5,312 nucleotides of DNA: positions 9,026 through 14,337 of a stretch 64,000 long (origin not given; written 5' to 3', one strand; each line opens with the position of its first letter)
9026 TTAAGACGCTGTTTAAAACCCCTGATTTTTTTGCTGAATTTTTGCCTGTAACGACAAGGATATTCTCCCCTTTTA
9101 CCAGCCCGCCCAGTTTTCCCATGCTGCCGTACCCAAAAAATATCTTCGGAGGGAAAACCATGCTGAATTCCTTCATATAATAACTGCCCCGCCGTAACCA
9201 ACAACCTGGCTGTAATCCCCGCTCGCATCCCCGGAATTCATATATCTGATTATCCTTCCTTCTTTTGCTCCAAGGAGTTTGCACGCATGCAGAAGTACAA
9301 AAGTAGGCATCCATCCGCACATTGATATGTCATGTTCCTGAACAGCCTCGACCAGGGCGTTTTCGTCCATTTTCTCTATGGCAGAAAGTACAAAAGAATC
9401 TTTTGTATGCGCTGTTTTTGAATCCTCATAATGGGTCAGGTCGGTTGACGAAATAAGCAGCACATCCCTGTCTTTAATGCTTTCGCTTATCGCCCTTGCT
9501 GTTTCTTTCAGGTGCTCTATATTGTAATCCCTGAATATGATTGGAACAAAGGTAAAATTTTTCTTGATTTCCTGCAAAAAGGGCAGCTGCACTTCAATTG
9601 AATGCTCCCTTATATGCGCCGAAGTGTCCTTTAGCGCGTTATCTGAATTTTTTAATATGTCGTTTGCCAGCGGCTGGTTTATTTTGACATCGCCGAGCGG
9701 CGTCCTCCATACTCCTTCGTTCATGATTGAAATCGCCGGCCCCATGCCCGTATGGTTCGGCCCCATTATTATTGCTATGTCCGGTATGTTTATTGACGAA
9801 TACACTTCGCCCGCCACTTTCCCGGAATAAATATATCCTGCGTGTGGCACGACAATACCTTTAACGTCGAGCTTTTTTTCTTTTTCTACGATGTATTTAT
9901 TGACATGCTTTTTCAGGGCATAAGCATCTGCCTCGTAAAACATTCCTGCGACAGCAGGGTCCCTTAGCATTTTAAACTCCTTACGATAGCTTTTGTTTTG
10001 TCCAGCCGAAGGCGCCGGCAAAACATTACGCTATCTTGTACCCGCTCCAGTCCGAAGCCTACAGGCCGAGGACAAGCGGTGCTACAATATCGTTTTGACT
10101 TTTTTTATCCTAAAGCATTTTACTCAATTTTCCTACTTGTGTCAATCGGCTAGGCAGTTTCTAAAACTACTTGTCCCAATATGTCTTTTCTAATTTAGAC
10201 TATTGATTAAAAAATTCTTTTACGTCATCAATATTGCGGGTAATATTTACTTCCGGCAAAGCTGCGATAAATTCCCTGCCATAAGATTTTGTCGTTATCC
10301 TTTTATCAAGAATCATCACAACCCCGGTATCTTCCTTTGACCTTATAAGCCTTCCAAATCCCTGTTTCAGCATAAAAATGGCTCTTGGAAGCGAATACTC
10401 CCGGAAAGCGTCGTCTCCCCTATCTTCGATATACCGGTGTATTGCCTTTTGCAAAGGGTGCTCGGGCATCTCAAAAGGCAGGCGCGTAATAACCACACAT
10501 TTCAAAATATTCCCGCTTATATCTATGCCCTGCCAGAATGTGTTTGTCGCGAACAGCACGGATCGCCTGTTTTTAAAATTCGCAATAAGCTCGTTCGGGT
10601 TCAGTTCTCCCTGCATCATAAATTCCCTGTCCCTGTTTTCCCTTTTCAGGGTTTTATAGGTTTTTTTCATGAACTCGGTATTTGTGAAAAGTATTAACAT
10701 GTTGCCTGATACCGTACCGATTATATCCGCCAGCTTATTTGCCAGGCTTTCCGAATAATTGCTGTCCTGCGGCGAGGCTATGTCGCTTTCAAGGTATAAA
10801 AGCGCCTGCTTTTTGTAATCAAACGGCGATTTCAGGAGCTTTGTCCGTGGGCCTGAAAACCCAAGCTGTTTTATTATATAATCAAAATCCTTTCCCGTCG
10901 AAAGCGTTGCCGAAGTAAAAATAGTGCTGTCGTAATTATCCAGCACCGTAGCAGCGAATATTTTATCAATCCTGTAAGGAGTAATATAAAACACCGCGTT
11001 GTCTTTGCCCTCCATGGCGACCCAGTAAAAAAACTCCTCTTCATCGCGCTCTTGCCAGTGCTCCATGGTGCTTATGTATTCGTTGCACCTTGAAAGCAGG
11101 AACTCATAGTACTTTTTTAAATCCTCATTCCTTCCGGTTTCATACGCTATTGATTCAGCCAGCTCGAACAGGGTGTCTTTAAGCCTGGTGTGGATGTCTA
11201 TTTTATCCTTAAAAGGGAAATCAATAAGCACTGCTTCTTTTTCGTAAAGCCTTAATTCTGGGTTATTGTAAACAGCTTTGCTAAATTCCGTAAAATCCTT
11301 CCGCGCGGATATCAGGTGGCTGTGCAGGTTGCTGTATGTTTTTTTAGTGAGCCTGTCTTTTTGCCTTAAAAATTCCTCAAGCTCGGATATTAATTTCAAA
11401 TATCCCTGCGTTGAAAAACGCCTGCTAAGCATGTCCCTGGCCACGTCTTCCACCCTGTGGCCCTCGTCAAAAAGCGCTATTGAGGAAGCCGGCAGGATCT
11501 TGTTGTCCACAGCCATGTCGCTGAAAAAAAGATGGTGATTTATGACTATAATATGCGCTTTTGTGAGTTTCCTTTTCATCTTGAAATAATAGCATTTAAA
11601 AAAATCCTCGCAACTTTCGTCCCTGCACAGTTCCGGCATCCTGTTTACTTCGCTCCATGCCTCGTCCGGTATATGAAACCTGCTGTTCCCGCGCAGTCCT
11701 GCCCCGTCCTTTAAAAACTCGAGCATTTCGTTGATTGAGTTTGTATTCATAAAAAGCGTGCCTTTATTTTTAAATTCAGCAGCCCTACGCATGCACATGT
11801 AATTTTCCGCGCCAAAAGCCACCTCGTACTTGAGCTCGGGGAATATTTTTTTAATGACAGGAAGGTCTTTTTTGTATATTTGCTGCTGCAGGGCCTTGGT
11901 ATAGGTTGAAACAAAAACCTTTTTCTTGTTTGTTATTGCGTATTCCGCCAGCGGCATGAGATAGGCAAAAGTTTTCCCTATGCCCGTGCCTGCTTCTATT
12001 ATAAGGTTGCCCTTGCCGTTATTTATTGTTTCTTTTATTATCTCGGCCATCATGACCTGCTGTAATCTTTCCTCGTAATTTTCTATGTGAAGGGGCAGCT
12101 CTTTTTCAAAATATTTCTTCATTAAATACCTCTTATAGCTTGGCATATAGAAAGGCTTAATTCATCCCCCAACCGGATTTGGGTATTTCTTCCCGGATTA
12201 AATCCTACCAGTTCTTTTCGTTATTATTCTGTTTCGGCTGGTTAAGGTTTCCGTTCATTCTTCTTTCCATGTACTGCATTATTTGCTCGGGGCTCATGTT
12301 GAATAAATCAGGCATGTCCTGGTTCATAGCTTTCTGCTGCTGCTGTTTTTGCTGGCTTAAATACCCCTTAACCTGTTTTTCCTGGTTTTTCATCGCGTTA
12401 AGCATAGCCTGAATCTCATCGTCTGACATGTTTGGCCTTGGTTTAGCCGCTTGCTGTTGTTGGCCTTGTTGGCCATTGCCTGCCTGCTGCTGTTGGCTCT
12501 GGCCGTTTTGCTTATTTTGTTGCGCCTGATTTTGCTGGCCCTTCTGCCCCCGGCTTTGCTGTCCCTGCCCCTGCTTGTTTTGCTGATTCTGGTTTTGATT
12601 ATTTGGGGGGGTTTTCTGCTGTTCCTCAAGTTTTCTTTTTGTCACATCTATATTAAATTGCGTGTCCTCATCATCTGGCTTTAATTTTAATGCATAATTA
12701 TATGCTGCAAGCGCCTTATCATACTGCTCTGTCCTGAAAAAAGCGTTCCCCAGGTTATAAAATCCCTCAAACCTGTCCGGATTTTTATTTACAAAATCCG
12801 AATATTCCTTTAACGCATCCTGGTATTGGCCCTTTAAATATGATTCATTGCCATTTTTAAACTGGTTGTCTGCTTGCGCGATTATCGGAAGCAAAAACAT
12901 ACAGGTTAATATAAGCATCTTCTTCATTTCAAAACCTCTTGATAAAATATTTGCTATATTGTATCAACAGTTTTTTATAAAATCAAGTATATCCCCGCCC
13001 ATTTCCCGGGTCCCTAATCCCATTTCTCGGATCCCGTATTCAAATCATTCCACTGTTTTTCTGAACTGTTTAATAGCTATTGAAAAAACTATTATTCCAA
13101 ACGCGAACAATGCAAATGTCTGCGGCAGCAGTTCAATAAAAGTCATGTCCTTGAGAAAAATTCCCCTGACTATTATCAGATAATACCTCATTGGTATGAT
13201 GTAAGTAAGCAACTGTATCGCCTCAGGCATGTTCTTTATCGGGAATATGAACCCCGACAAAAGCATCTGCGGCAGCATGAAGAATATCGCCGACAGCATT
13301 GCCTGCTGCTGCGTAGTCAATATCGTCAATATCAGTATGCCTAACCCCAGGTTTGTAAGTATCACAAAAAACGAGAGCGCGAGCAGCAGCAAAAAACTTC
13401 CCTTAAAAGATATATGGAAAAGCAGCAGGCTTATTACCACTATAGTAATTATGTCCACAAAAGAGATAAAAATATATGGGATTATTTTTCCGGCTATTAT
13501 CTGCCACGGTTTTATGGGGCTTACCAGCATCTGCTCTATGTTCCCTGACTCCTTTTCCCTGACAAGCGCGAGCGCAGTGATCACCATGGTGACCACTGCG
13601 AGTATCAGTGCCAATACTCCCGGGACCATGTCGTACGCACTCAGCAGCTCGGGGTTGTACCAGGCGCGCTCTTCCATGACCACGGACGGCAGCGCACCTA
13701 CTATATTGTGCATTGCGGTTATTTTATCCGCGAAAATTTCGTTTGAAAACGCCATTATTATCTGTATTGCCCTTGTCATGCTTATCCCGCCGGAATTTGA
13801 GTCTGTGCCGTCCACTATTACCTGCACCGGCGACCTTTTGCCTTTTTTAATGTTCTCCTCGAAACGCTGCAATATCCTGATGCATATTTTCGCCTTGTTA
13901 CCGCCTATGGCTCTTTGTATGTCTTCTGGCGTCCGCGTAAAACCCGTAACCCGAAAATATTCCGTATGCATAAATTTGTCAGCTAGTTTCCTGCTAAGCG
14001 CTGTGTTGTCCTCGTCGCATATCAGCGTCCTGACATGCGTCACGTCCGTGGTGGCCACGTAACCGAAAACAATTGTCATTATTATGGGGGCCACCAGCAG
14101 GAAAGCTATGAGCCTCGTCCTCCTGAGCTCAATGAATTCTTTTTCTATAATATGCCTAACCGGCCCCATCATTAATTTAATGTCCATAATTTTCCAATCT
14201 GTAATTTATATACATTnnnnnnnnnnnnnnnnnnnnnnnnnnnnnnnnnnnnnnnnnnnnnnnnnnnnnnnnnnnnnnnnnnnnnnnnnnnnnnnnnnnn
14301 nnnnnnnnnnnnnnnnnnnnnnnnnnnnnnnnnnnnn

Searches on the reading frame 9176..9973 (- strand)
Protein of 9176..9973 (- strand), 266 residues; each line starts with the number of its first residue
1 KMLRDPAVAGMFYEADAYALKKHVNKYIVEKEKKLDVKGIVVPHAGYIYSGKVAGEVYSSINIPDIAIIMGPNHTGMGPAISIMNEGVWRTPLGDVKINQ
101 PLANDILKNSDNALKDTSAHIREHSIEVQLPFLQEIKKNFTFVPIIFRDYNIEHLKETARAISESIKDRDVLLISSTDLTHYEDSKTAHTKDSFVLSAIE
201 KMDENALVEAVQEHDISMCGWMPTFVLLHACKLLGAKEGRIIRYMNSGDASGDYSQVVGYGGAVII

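Call 63: search_protein_families(library=pfam, proteins=[window:9176-9973:-], max_evalue=0.00001)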
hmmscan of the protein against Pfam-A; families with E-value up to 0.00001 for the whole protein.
window:9176-9973:- (266 aa): 1 family
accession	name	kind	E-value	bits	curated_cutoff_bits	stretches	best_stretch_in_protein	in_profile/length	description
PF01875.22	Memo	-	1e-74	251.6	27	1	6-264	2-269/269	Memo-like protein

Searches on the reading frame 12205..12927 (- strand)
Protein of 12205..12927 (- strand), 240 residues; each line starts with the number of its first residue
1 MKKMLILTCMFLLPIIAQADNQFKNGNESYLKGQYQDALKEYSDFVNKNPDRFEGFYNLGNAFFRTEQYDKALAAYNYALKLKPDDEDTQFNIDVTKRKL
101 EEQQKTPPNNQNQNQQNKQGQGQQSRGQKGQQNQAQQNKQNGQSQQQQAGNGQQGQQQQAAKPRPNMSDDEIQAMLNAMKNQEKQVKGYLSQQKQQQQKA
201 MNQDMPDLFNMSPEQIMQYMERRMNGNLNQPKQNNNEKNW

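Call 90: search_protein_families(library=pfam, proteins=[window:12205-12927:-], max_evalue=0.000001)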
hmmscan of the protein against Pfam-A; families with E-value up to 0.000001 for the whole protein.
window:12205-12927:- (240 aa): 4 families
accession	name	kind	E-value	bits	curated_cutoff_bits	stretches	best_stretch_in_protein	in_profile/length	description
PF13414.12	TPR_11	-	9.6e-13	48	26.8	2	60-92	1-33/42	TPR repeat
PF07719.23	TPR_2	-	3.6e-11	42.7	27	1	54-86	2-34/34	Tetratricopeptide repeat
PF00515.34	TPR_1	-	1.5e-09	37.7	27.8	1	54-86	2-34/34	Tetratricopeptide repeat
PF13432.12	TPR_16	-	2.4e-09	37.9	32.7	1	32-86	10-64/65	Tetratricopeptide repeat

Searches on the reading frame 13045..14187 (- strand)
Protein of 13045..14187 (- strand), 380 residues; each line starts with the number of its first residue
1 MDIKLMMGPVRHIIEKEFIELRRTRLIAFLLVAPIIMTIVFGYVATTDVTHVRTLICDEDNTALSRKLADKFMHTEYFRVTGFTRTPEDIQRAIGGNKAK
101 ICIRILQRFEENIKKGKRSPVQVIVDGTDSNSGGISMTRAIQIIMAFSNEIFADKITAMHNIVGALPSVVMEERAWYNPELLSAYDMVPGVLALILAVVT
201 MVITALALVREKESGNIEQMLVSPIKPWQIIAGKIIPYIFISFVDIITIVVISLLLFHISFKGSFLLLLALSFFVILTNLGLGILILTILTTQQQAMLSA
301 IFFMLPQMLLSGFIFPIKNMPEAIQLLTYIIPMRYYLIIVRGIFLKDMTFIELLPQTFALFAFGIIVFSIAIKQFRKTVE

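Call 90: search_protein_families(library=pfam, proteins=[window:13045-14187:-], max_evalue=0.000001)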
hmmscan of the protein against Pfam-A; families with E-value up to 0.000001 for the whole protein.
window:13045-14187:- (380 aa): 3 families
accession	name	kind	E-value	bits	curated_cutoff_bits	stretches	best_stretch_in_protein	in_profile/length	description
PF12698.13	ABC2_membrane_3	-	3.3e-43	148.6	31.6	1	26-372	3-346/347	ABC-2 family transporter protein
PF01061.29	ABC2_membrane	-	3.6e-29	102.3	26.9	1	183-345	51-211/211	ABC-2 type transporter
PF12679.13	ABC2_membrane_2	-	9.7e-14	51.7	27.2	1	13-368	3-267/283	ABC-2 family transporter protein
